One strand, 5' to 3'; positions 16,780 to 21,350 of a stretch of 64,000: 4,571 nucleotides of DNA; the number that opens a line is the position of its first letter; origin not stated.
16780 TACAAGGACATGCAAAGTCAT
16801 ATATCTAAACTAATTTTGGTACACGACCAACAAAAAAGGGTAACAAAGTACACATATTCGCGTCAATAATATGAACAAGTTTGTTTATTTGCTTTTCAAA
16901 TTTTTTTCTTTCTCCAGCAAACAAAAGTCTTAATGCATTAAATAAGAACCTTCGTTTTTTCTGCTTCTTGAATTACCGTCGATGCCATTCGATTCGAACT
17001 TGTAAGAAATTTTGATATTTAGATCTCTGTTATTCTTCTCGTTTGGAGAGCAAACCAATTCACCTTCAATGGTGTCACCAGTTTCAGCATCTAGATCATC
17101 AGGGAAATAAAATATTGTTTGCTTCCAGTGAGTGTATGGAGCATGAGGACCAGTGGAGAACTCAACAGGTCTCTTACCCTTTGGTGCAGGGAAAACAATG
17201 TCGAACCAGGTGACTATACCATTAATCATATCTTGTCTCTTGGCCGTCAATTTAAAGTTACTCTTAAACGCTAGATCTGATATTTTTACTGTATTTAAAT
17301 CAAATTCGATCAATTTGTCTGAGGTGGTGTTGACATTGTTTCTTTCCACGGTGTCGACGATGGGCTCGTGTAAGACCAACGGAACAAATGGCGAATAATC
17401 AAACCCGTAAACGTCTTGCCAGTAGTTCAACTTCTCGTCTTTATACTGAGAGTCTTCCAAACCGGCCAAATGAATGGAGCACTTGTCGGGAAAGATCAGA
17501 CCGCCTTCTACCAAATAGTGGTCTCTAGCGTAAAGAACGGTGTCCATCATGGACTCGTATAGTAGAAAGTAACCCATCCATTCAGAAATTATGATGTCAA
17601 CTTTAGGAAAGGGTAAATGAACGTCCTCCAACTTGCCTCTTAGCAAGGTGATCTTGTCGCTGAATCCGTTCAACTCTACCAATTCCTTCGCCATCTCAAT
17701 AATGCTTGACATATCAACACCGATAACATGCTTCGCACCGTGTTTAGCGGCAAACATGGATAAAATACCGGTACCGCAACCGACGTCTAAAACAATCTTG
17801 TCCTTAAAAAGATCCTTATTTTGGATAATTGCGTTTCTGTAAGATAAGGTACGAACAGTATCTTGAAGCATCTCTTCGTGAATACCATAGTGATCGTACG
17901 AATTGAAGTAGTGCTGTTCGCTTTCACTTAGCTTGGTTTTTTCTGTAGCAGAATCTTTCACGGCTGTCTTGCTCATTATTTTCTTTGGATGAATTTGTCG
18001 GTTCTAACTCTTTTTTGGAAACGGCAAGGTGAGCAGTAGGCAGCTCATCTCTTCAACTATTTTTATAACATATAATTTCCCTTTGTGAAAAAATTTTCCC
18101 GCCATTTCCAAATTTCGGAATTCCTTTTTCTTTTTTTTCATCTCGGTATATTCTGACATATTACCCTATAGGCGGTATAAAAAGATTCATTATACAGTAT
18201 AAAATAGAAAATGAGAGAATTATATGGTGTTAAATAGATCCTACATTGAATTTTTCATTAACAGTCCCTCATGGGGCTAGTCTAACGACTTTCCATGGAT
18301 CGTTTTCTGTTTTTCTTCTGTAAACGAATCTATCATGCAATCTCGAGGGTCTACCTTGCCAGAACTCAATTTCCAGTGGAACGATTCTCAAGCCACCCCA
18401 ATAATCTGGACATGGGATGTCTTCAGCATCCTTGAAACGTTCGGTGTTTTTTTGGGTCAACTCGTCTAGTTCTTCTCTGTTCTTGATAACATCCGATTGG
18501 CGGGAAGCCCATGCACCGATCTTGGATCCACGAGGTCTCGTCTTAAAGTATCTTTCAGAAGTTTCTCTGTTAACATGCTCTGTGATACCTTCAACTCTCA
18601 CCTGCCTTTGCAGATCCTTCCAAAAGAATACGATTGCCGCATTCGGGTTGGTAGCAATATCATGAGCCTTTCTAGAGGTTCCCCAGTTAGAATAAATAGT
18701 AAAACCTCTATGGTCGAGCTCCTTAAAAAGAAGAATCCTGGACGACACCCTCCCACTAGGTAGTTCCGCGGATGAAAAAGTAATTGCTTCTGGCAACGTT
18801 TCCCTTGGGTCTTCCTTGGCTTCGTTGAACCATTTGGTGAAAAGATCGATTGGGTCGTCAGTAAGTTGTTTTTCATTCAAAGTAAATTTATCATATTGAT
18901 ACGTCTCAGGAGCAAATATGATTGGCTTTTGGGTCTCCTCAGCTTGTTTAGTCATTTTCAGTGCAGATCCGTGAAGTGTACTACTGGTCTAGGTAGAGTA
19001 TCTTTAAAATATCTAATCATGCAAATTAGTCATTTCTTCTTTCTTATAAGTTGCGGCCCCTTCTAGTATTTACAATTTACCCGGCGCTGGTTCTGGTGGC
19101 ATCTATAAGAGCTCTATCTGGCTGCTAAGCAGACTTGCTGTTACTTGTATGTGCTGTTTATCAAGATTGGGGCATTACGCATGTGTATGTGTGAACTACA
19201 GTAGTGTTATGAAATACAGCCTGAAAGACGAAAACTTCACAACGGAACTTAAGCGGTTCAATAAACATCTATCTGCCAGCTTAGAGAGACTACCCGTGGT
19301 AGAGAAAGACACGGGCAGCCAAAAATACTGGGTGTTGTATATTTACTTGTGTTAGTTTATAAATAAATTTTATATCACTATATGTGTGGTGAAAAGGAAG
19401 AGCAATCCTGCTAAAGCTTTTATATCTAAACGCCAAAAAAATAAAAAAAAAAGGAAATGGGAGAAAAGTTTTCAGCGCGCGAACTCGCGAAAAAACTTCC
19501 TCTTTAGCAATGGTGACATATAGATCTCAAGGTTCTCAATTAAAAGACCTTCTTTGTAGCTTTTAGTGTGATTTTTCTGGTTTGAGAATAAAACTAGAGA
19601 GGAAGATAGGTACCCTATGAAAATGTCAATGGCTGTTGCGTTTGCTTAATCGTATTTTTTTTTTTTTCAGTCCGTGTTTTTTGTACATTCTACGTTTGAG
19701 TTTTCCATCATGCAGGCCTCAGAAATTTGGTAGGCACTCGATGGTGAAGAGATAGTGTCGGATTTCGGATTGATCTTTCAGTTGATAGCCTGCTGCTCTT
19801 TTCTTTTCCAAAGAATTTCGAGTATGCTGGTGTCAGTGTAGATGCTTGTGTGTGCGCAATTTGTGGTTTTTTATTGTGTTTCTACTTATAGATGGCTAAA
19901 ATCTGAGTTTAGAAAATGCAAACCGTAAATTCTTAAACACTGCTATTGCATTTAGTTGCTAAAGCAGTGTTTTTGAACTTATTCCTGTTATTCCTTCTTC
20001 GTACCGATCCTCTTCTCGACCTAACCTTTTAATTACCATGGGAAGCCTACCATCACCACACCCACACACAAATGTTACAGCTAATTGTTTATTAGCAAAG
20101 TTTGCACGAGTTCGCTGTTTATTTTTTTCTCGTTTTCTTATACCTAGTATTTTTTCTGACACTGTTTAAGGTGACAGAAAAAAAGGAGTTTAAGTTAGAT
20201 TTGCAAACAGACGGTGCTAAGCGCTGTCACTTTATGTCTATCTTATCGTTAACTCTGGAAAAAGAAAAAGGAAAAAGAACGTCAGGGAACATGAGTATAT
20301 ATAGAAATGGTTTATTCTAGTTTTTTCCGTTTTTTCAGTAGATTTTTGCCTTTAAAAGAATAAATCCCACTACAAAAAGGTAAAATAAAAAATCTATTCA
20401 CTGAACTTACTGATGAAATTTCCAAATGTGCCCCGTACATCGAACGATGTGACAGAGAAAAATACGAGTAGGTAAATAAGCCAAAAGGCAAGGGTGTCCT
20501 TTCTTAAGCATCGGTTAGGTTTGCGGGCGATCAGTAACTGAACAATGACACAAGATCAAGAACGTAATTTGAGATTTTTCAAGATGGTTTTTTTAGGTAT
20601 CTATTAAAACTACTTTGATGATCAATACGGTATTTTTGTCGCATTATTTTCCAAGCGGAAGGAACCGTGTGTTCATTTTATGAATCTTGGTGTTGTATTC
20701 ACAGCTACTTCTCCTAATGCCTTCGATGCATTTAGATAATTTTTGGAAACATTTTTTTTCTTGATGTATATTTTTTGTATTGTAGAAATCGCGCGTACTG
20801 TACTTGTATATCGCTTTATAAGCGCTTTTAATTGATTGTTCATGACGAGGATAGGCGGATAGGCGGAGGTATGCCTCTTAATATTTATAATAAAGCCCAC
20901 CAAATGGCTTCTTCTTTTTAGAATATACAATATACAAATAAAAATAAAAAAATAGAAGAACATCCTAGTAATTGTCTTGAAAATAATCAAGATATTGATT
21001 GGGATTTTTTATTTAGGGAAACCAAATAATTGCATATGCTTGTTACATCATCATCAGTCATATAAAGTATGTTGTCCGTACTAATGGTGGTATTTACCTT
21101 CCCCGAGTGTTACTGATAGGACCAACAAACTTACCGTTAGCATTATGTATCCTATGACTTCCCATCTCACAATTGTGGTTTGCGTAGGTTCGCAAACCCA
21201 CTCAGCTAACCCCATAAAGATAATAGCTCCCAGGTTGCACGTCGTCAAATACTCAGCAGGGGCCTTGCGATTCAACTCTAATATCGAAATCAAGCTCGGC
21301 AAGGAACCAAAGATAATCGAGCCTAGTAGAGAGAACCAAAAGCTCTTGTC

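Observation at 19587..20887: Telomerase RNA gene TLC1 in the ORF-free PDX3-CSG2 gap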

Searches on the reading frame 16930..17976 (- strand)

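Call 6: search_protein_families(library=pfam, proteins=[window:16930-17976:-])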
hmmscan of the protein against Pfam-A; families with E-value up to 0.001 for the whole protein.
window:16930-17976:- (348 aa): 12 families
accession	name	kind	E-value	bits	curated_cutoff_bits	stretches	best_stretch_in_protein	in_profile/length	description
PF22528.1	PRMT_C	-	1.7e-54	184.6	27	1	164-329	1-163/164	Arginine methyltransferase oligomerization subdomain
PF06325.19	PrmA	-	3.1e-12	47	22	1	58-131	161-232/296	Ribosomal protein L11 methyltransferase (PrmA)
PF13649.12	Methyltransf_25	-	1.1e-11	45.7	27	1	62-137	1-75/97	Methyltransferase domain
PF13847.12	Methyltransf_31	-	2.7e-10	40.6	27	1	58-132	3-81/145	Methyltransferase domain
PF08241.18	Methyltransf_11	-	1.2e-08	35.9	21.2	1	63-138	1-73/95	Methyltransferase domain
PF08003.17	Methyltransf_9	-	1.3e-05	24.7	23.8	1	57-162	114-217/315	Protein of unknown function (DUF1698)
PF13489.12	Methyltransf_23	-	1.6e-05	25.2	27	1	56-92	20-55/164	Methyltransferase domain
PF01728.25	FtsJ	-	2.6e-05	24.7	24.1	1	54-92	16-56/181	FtsJ-like methyltransferase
PF05175.20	MTS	-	3e-05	24.2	23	1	58-130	31-103/170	Methyltransferase small domain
PF02353.26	CMAS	-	5.1e-05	23.2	27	1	50-126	54-131/273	Mycolic acid cyclopropane synthetase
PF08242.18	Methyltransf_12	-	9.7e-05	23.5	30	1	63-159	1-96/98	Methyltransferase domain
PF10294.15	Methyltransf_16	-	0.00048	20.4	21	1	53-110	41-101/174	Lysine methyltransferase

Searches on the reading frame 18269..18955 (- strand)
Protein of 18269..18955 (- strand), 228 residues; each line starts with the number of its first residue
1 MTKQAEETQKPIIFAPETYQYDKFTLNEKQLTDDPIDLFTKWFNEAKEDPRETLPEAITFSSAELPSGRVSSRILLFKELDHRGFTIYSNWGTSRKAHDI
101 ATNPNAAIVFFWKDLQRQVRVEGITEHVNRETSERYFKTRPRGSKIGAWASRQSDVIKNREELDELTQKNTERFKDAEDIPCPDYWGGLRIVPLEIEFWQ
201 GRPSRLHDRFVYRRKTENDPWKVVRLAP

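Call 6: search_protein_families(library=pfam, proteins=[window:18269-18955:-])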
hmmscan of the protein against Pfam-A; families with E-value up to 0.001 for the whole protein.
window:18269-18955:- (228 aa): 2 families
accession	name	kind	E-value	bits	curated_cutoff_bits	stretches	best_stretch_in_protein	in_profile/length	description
PF10590.14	PNP_phzG_C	-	1.1e-21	76.8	27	1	186-228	1-42/42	Pyridoxine 5'-phosphate oxidase C-terminal dimerisation region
PF01243.27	PNPOx_N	-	1.9e-14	54.5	28.1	1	56-162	13-108/120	Pyridoxamine 5'-phosphate oxidase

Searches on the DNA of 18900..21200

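Call 5: search_rna_families(source=window, start=18900, end=21200, threshold=evalue, max_evalue=1, show_alignments=1)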
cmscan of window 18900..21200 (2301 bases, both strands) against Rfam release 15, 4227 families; matches with E-value up to 1: 2.
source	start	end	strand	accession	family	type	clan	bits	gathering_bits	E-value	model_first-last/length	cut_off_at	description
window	19597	20754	+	RF01050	Sacc_telomerase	Gene;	CL00004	1117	80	1.2e-277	1-1208/1208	no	Saccharomyces telomerase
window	19185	19345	-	RF01237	snR161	Gene; snRNA; snoRNA; HACA-box;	CL00036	166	50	3.8e-33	1-165/165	no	Small nucleolar RNA snR161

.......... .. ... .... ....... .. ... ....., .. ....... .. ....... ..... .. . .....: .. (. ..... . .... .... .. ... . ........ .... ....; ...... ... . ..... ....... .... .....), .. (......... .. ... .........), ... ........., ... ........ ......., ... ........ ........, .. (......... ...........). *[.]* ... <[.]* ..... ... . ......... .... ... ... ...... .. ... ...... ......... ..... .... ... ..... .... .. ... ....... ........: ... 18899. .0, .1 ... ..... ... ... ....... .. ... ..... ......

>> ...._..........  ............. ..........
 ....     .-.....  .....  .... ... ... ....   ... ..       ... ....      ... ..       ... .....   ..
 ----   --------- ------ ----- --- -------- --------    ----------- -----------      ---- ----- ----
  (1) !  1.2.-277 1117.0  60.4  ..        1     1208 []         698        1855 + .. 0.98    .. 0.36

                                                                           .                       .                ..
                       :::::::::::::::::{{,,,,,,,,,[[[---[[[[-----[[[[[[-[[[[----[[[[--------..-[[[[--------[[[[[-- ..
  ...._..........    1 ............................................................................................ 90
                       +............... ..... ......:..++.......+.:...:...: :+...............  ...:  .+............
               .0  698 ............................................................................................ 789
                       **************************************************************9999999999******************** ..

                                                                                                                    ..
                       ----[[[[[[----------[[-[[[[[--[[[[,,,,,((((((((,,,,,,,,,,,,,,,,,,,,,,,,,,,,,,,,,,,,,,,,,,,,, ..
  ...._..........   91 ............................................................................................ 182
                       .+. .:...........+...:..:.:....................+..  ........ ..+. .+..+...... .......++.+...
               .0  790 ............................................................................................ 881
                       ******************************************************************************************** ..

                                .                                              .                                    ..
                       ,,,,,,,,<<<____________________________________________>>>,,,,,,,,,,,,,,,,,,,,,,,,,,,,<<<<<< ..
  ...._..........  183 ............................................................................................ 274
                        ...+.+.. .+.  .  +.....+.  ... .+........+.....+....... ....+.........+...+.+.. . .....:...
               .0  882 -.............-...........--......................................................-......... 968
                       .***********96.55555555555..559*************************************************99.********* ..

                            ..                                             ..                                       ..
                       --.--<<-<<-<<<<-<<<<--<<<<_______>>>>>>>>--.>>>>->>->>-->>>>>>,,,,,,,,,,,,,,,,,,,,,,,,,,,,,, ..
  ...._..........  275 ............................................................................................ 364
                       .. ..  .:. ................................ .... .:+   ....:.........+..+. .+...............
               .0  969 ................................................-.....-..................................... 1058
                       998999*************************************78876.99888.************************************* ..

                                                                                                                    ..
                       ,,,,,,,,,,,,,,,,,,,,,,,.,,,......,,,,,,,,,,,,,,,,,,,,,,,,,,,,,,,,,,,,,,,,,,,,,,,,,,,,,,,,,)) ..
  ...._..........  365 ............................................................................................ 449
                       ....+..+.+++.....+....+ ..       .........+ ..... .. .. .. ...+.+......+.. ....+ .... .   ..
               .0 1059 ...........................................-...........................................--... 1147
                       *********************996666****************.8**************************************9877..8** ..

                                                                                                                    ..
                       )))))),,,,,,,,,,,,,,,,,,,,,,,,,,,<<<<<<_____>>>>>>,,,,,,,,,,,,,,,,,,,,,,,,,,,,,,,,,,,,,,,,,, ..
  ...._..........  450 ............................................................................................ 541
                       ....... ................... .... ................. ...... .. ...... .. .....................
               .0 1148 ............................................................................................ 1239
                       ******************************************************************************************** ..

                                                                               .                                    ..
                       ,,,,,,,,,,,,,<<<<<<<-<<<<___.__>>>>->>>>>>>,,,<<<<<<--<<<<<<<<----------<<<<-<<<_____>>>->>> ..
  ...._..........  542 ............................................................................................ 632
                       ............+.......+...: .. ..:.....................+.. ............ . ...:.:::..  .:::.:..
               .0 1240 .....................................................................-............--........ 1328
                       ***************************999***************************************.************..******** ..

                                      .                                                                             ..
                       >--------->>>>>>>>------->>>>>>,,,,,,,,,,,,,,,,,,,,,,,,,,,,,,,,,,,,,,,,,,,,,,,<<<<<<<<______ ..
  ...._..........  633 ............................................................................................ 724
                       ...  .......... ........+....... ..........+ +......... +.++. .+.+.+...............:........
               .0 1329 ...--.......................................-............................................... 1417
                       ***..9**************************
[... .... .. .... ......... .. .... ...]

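Call 7: search_rna_families(source=window, start=20290, end=20900, threshold=evalue, max_evalue=0.001, show_alignments=1)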
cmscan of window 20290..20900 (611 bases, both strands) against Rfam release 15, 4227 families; matches with E-value up to 0.001: 1.
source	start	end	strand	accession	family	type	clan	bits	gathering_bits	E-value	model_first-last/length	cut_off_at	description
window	20290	20754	+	RF01050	Sacc_telomerase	Gene;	CL00004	452.6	80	4.9e-111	698-1208/1208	5'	Saccharomyces telomerase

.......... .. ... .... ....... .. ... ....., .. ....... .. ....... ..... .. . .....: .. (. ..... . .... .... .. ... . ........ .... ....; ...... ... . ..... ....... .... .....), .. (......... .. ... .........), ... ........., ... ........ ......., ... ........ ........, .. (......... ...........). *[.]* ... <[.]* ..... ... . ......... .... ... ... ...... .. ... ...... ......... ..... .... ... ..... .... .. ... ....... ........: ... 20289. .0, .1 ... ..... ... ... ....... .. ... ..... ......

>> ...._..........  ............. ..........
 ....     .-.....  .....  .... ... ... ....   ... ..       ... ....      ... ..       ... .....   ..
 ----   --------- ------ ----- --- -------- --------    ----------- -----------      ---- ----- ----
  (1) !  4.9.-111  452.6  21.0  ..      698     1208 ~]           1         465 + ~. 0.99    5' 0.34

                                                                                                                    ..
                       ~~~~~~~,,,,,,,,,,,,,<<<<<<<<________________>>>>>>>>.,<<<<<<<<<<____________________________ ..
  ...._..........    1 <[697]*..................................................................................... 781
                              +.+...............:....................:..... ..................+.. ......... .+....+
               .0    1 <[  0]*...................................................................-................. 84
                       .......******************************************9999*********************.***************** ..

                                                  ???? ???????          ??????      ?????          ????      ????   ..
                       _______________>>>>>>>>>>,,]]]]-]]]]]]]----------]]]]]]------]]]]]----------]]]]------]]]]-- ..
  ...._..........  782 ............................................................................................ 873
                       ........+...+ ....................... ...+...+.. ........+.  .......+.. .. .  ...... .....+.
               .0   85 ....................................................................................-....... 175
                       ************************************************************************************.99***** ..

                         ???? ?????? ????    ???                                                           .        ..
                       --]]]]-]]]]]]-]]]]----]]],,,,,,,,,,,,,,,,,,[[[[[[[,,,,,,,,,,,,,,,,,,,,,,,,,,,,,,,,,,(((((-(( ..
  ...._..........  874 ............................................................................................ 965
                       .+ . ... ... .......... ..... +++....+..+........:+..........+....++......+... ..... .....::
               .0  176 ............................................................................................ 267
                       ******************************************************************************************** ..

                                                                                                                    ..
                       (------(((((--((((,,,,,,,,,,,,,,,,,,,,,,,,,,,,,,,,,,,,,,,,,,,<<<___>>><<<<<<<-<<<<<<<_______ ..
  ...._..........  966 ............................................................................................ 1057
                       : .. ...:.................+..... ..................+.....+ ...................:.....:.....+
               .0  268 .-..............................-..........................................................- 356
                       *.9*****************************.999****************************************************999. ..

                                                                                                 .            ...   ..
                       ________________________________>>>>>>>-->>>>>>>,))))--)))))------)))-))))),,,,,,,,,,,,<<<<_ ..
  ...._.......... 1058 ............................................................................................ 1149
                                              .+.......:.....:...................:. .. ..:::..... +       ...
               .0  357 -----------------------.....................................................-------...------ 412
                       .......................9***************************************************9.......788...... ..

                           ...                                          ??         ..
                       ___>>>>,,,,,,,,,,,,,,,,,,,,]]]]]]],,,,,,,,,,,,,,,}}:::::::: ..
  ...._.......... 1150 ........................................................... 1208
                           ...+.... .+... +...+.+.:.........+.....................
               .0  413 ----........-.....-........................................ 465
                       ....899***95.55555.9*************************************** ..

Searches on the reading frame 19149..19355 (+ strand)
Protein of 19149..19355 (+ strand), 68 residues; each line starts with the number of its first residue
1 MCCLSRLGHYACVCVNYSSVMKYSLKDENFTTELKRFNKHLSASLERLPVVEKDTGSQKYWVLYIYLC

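Call 6: search_protein_families(library=pfam, proteins=[window:19149-19355:+])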
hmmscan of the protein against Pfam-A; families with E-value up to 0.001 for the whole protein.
window:19149-19355:+ (68 aa): 0 families
